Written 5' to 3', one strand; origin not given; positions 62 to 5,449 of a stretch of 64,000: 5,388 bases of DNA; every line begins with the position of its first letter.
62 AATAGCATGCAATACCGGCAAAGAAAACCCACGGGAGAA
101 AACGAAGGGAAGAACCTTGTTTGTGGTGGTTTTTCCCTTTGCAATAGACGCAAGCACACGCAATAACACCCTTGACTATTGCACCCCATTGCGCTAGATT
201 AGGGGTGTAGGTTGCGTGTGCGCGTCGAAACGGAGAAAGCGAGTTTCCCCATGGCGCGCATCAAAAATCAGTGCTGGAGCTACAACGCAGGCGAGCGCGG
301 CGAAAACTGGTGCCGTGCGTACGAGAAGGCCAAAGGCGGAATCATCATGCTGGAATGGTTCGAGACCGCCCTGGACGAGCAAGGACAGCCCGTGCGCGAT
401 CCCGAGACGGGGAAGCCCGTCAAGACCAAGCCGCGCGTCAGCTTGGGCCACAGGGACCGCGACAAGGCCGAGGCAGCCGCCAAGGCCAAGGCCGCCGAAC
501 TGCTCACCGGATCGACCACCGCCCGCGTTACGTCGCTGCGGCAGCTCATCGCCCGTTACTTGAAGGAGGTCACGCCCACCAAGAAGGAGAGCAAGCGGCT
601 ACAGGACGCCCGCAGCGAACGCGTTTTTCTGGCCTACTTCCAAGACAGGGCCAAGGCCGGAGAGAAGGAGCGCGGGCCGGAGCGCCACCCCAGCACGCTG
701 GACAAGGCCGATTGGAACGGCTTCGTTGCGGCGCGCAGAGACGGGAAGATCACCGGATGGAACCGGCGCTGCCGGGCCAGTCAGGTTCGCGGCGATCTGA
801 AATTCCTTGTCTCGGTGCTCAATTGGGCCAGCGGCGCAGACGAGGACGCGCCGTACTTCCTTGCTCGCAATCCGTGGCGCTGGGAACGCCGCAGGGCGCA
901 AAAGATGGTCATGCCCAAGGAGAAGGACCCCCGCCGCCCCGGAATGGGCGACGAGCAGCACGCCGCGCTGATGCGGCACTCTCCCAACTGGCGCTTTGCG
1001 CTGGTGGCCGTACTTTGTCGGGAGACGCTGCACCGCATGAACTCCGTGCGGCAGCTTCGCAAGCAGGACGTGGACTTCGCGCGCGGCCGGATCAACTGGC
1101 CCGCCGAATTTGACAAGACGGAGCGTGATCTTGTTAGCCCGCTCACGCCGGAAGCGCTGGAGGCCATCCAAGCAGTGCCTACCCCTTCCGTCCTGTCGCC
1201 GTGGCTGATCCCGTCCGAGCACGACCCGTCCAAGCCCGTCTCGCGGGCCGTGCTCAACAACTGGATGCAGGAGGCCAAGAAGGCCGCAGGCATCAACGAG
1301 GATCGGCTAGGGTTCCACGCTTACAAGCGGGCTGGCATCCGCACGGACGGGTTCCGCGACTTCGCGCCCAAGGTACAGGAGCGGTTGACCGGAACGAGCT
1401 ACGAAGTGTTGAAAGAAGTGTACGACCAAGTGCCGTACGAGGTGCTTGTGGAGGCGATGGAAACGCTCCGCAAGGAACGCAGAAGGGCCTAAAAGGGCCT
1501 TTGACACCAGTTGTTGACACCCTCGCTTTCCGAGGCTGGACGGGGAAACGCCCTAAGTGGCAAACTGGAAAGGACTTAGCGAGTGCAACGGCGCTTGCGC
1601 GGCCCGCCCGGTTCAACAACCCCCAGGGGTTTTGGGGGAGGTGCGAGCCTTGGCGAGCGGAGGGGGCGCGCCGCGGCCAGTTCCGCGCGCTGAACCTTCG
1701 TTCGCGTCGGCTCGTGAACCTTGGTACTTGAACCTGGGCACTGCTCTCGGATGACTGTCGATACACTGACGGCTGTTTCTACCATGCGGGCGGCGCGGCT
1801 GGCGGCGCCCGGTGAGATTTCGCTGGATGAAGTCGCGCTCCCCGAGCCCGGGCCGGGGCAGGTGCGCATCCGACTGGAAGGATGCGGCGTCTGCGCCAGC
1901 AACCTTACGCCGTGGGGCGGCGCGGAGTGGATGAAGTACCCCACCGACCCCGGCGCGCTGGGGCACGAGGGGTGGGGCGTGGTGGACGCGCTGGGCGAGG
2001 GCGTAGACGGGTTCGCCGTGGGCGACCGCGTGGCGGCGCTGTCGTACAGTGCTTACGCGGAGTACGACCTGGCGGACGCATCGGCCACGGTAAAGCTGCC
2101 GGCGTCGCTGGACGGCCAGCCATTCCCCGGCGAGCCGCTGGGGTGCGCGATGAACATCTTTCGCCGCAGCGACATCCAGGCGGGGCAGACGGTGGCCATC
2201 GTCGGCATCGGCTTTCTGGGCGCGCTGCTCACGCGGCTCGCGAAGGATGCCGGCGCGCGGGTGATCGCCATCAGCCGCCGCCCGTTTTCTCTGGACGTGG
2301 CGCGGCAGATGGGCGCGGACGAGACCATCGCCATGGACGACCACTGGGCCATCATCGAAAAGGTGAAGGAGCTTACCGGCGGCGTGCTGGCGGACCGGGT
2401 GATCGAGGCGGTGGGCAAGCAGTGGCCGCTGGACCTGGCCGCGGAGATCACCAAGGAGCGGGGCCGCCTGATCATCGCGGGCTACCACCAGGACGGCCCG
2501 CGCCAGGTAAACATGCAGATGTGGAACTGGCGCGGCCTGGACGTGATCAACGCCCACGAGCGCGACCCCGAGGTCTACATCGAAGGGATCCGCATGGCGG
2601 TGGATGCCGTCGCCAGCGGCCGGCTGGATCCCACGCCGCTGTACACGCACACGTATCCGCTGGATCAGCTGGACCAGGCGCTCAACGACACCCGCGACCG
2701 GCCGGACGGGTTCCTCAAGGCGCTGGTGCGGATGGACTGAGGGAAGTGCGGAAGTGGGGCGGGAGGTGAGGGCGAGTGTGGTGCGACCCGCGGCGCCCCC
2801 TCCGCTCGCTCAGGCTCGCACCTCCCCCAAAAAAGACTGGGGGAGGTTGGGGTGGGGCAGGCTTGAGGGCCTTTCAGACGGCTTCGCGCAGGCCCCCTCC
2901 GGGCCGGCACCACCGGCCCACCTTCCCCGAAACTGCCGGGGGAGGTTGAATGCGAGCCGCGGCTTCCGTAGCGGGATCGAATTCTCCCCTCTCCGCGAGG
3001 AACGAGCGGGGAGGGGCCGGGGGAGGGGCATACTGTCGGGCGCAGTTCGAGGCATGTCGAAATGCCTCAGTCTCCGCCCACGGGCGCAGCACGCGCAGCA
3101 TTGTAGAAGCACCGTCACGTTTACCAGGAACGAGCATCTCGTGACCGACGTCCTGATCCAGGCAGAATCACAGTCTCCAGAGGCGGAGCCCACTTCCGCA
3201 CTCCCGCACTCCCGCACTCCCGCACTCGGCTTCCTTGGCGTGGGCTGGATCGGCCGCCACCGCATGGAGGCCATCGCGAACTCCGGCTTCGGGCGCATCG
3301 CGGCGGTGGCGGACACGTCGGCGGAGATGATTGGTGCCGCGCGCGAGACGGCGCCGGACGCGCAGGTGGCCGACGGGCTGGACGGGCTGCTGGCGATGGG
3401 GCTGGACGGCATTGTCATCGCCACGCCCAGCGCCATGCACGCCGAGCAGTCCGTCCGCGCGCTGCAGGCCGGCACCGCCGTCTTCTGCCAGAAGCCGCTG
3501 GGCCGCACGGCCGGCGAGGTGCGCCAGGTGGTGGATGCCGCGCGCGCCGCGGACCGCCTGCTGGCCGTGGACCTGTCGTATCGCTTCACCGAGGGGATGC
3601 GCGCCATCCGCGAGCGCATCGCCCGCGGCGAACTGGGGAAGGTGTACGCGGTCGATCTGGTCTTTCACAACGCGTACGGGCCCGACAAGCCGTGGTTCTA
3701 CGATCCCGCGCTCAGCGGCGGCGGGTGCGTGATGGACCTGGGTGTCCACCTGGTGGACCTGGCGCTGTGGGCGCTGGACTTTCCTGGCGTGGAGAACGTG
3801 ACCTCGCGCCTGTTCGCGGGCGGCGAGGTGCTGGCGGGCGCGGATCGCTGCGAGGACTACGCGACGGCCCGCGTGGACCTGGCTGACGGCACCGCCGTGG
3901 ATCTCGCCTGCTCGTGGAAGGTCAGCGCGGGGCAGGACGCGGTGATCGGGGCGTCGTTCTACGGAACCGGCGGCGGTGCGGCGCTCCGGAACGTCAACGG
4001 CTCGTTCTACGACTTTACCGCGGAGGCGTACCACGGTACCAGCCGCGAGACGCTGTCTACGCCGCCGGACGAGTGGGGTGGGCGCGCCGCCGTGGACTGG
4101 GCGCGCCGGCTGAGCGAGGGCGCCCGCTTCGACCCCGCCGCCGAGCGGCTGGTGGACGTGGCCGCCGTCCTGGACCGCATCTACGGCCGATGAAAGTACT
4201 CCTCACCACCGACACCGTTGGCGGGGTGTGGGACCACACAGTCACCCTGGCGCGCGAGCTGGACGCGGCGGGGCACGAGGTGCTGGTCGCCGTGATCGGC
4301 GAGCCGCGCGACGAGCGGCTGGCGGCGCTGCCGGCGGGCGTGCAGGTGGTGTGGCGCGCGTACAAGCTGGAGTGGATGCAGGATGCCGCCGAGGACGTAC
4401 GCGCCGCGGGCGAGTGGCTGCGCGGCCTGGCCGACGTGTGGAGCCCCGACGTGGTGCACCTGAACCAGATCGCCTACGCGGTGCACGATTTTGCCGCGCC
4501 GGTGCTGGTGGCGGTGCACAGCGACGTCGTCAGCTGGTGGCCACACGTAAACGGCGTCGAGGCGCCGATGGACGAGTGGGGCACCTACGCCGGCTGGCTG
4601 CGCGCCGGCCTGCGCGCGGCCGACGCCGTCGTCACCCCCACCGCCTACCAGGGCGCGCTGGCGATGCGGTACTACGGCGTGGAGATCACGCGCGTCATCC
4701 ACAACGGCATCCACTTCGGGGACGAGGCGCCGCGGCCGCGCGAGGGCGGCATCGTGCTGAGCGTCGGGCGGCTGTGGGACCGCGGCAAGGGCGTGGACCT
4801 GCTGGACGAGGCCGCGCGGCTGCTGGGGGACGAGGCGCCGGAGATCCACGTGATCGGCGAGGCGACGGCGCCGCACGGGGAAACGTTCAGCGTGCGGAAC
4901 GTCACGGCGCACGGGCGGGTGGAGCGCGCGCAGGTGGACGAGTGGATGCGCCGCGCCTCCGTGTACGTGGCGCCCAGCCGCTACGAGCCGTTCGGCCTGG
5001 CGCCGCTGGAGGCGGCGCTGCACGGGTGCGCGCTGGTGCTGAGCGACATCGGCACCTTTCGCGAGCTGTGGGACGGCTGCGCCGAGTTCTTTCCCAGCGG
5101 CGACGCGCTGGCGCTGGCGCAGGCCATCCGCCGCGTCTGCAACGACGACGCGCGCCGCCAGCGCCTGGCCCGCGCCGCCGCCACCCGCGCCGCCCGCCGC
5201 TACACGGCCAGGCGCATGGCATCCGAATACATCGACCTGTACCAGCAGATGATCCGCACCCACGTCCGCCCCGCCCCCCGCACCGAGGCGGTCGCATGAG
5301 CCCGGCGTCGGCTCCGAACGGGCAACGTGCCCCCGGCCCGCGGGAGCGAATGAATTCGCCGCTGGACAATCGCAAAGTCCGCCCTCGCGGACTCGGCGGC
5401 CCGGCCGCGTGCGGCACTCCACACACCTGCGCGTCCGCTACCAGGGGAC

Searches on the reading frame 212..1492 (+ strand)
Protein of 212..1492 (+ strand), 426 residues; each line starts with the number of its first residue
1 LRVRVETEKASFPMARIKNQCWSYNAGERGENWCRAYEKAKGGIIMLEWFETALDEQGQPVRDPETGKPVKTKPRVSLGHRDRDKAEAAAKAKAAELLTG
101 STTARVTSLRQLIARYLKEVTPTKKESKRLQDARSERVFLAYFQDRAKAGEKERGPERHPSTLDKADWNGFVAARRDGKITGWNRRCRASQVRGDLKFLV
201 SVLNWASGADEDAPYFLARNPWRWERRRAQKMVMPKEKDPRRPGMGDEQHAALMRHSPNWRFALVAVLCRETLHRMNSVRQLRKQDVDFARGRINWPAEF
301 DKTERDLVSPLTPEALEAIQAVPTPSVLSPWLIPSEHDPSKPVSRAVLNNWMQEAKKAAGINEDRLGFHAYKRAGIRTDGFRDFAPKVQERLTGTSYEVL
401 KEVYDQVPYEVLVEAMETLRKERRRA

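Call 56: search_protein_families(library=pfam, proteins=[window:212-1492:+], max_evalue=0.001)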
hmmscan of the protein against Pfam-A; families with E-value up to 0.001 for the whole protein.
window:212-1492:+ (426 aa): 1 family
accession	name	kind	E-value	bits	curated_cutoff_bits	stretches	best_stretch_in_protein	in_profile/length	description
PF00589.27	Phage_integrase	-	7.1e-09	36.1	27.1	1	249-370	7-131/172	Phage integrase family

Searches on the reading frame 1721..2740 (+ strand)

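Call 56: search_protein_families(library=pfam, proteins=[window:1721-2740:+], max_evalue=0.001)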
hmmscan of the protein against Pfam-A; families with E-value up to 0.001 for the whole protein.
window:1721-2740:+ (339 aa): 3 families
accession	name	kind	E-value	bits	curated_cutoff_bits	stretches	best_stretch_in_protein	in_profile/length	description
PF00107.32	ADH_zinc_N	-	6.5e-19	68.6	31.8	1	166-290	2-124/129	Zinc-binding dehydrogenase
PF08240.17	ADH_N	-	2.1e-12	47.6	23.5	1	44-126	1-102/104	Alcohol dehydrogenase GroES-like domain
PF13602.12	ADH_zinc_N_2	-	0.00057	21.3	27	0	197-323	1-122/134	Zinc-binding dehydrogenase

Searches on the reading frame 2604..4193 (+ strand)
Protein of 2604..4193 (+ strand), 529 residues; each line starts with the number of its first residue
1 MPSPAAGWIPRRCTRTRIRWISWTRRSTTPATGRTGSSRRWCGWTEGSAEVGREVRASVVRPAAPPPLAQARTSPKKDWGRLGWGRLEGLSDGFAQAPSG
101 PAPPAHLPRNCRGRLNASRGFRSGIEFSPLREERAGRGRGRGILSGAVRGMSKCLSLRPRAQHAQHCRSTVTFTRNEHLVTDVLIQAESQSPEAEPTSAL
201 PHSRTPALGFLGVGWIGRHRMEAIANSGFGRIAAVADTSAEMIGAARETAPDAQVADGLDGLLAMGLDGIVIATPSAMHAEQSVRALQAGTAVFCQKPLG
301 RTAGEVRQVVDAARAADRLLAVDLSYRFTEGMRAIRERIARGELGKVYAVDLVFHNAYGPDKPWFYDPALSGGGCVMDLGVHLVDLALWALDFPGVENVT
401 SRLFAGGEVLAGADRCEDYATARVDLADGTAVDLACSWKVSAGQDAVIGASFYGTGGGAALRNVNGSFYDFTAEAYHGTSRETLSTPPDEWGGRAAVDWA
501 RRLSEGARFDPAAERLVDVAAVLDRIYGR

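Call 56: search_protein_families(library=pfam, proteins=[window:2604-4193:+], max_evalue=0.001)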
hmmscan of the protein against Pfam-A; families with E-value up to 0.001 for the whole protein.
window:2604-4193:+ (529 aa): 3 families
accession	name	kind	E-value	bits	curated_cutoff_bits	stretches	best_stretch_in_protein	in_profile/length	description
PF22725.1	GFO_IDH_MocA_C3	-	9.4e-23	81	27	1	332-458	1-122/124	GFO/IDH/MocA C-terminal domain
PF01408.29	GFO_IDH_MocA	-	1.6e-15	58.2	24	1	209-323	4-119/120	Oxidoreductase family, NAD-binding Rossmann fold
PF02894.22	GFO_IDH_MocA_C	-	2.1e-08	34.7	22.9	1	336-442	1-107/218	Oxidoreductase family, C-terminal alpha/beta domain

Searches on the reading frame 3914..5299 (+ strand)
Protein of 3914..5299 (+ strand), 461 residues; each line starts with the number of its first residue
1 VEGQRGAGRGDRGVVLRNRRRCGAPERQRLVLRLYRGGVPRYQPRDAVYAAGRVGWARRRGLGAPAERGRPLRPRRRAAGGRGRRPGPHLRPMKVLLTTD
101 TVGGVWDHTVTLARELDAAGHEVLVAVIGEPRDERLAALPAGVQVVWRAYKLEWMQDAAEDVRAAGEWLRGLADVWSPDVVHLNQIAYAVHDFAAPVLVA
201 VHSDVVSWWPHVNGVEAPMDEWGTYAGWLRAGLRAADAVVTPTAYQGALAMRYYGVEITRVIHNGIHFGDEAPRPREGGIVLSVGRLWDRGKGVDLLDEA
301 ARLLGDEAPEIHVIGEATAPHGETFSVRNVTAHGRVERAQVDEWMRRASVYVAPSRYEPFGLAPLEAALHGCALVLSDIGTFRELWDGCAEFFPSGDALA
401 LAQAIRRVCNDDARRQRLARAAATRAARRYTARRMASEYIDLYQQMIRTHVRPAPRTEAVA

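Call 56: search_protein_families(library=pfam, proteins=[window:3914-5299:+], max_evalue=0.001)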
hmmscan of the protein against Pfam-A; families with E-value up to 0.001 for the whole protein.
window:3914-5299:+ (461 aa): 5 families
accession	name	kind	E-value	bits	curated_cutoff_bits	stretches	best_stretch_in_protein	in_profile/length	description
PF13692.12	Glyco_trans_1_4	-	1.4e-21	77.7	27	1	280-411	3-142/142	Glycosyl transferases group 1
PF00534.26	Glycos_transf_1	-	2.5e-19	69.9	26.4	1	275-423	12-170/172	Glycosyl transferases group 1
PF13439.12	Glyco_transf_4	-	1.7e-15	57.9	28.5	1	102-266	1-166/170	Glycosyltransferase Family 4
PF20706.3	GT4-conflict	-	2.6e-10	40.3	26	1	103-436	12-365/385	Family 4 Glycosyltransferase in conflict systems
PF13524.12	Glyco_trans_1_2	-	2.9e-09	37.5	25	1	297-440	6-143/144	Glycosyl transferase-like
